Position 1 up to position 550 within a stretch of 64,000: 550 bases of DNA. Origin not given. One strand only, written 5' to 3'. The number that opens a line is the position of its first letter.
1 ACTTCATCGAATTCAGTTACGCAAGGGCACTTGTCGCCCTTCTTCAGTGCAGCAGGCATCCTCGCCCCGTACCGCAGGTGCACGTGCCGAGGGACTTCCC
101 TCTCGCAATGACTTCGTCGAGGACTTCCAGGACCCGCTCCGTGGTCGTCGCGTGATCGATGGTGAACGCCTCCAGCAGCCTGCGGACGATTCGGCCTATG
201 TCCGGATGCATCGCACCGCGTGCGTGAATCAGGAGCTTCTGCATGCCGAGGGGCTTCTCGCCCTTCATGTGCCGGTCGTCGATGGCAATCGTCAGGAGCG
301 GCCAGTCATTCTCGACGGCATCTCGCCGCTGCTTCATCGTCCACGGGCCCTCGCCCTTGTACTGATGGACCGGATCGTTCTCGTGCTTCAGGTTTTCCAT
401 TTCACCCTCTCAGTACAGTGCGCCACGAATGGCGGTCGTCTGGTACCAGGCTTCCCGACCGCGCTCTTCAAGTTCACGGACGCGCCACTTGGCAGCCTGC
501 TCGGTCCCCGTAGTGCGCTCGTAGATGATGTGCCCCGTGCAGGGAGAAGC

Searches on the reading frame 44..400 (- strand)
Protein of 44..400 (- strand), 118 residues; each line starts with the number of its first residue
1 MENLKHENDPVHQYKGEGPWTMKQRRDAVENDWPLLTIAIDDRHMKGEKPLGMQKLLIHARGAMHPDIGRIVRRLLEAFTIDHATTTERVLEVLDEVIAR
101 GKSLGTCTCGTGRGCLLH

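Call 29: search_protein_families(library=pfam, alignment_id=A1, max_evalue=0.0001)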
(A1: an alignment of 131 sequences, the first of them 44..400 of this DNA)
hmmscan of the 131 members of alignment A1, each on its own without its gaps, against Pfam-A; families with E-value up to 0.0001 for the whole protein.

A. member 1, window:44-400:- (118 aa): 0 families

B. families by the number of members that match (of 131 scanned): 19 families
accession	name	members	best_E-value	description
PF01121.26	CoaE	1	1.6e-52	Dephospho-CoA kinase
PF00300.27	His_Phos_1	1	5.9e-25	Histidine phosphatase superfamily (branch 1)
PF01068.26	DNA_ligase_A_M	1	3.3e-23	ATP dependent DNA ligase domain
PF14216.11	DUF4326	1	4.6e-23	Domain of unknown function (DUF4326)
PF01145.31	Band_7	1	3.1e-21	SPFH domain / Band 7 family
PF18143.6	HAD_SAK_2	1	4e-21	HAD domain in Swiss Army Knife RNA repair proteins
PF13532.12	2OG-FeII_Oxy_2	1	9.6e-20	2OG-Fe(II) oxygenase superfamily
PF00293.34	NUDIX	1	2.6e-16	NUDIX domain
PF03235.19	GmrSD_N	1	1.3e-12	GmrSD restriction endonuclease, N-terminal domain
PF23969.1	DUF7296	1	2.4e-11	Domain of unknown function (DUF7296)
PF14743.12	DNA_ligase_OB_2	1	9.3e-11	DNA ligase OB-like domain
PF14815.12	NUDIX_4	1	6.8e-08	NUDIX domain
PF00092.34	VWA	1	4e-07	von Willebrand factor type A domain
PF00476.26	DNA_pol_A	1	5e-07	DNA polymerase family A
PF13519.12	VWA_2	1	5.3e-07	von Willebrand factor type A domain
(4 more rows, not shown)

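Call 30: search_protein_families(library=phrogs, alignment_id=A1, max_evalue=0.00001)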
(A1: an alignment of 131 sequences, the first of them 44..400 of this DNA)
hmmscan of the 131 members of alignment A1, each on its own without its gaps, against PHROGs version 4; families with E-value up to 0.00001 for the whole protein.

A. member 1, window:44-400:- (118 aa): 0 families

B. families by the number of members that match (of 131 scanned): 31 families (the first 25 are shown)
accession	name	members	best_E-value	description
phrog_114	-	1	3e-84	ATP-dependent DNA ligase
phrog_4771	-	1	7.2e-76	DHH phosphoesterase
phrog_7371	-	1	3.3e-50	-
phrog_21963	-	1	9.4e-49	alkylated DNA repair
phrog_1247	-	1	1.7e-42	MazG-like pyrophosphatase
phrog_464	-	1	3.4e-36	unknown function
phrog_1818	-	1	2.8e-27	-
phrog_1583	-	1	5.3e-26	-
phrog_1198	-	1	7.2e-22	MutT/NUDIX hydrolase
phrog_12933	-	1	1.2e-21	-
phrog_1271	-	1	5.9e-18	HNH endonuclease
phrog_25995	-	1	3.2e-16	-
phrog_12204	-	1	3e-11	-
phrog_4867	-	1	8e-10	-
phrog_2598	-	1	2.6e-09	-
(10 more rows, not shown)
